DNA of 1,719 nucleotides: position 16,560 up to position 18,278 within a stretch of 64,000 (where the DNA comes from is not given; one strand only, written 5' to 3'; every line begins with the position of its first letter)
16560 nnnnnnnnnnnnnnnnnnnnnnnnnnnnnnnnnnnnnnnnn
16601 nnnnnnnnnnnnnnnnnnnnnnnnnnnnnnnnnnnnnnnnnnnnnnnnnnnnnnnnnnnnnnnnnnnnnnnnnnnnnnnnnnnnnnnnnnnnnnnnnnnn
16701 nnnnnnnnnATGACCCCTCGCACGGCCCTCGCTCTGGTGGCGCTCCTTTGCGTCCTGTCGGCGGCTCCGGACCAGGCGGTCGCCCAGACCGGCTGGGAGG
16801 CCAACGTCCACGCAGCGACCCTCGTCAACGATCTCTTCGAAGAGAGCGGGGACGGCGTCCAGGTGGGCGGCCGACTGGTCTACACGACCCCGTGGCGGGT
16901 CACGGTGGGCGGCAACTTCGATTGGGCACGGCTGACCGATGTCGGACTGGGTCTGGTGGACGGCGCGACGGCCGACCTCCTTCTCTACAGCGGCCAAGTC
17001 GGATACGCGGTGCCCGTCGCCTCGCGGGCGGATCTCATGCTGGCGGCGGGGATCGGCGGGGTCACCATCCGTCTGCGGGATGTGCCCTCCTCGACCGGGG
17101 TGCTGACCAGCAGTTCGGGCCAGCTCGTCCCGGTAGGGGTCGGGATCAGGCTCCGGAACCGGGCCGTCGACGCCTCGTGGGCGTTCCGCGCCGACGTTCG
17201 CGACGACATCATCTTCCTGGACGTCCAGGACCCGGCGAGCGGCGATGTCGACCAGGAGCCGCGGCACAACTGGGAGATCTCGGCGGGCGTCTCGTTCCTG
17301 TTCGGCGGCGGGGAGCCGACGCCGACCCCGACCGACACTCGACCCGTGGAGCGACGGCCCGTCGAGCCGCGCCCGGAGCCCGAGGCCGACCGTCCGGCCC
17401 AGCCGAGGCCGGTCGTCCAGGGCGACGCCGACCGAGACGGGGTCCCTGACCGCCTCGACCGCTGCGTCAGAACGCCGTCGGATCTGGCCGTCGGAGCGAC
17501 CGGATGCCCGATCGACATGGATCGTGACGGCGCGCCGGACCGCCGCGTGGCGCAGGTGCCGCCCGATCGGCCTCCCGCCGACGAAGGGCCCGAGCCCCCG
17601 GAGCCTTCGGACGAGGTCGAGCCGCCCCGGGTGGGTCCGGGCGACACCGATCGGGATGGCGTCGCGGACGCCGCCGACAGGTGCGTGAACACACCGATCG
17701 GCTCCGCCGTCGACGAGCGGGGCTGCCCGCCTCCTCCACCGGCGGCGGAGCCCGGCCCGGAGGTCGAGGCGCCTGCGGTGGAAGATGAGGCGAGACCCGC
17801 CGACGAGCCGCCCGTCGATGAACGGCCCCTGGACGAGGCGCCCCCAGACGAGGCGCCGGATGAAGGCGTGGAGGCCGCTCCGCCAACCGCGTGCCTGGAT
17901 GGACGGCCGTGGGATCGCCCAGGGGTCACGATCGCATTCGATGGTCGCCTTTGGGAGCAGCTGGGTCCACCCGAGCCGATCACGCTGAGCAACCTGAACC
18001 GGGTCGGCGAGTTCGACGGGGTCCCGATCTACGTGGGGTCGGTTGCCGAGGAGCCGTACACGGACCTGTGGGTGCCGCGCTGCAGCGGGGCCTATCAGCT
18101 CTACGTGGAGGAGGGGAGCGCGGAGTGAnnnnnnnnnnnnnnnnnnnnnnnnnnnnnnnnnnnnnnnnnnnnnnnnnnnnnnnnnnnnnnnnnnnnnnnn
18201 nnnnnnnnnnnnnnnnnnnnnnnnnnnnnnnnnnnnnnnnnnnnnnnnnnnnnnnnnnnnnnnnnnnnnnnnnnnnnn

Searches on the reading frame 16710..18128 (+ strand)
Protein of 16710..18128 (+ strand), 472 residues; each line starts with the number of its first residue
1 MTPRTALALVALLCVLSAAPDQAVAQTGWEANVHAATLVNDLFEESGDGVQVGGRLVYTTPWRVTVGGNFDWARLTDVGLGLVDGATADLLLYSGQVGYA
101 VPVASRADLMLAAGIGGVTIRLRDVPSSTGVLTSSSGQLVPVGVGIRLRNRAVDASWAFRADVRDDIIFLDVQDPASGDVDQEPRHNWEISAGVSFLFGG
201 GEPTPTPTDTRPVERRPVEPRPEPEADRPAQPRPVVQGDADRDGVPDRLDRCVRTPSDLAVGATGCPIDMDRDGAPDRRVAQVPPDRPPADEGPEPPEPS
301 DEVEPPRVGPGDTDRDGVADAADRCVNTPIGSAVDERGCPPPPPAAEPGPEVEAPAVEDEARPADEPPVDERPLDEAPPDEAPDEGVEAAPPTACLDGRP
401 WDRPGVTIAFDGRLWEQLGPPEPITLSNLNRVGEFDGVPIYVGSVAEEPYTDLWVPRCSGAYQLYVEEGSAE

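Call 3: search_protein_families(library=pfam, proteins=[window:16710-18128:+], max_evalue=0.01)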
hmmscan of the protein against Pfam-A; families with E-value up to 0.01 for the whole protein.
window:16710-18128:+ (472 aa): 3 families
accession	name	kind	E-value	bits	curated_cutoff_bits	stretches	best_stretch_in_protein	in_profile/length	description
PF13505.12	OMP_b-brl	-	1.1e-08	35.9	28.7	1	8-196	3-175/175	Outer membrane protein beta-barrel domain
PF02412.23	TSP_3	-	1.1e-05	25.5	25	0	238-256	14-32/36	Thrombospondin type 3 repeat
PF13517.12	FG-GAP_3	-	0.0056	17.7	26.9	0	227-247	38-58/61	FG-GAP-like repeat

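Call 4: search_protein_families(library=ncbifam, proteins=[window:16710-18128:+], max_evalue=0.01)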
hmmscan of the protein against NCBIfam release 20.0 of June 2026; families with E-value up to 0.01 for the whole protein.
window:16710-18128:+ (472 aa): 2 families
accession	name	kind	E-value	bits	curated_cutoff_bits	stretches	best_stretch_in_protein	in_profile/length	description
NF053612.1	anchor_PA1041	equivalog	2.7e-11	43.9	250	2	310-354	75-119/236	PA1041 family peptidoglycan-binding anchor lipoprotein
TIGR04565.1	OMP_myx_plus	subfamily_domain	1e-06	28.9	60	1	105-198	85-161/161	outer membrane beta-barrel domain-containing protein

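Call 80: search_solved_structures(query=window:16710-18125:+, max_evalue=1)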
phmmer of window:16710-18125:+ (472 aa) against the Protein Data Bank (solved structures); distinct sequences matched with E-value up to 1: 1.
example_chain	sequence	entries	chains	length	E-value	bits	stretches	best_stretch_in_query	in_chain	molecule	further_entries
7c9r_C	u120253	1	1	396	0.79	11.5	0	345-395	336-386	Photosynthetic reaction center cytochrome c subunit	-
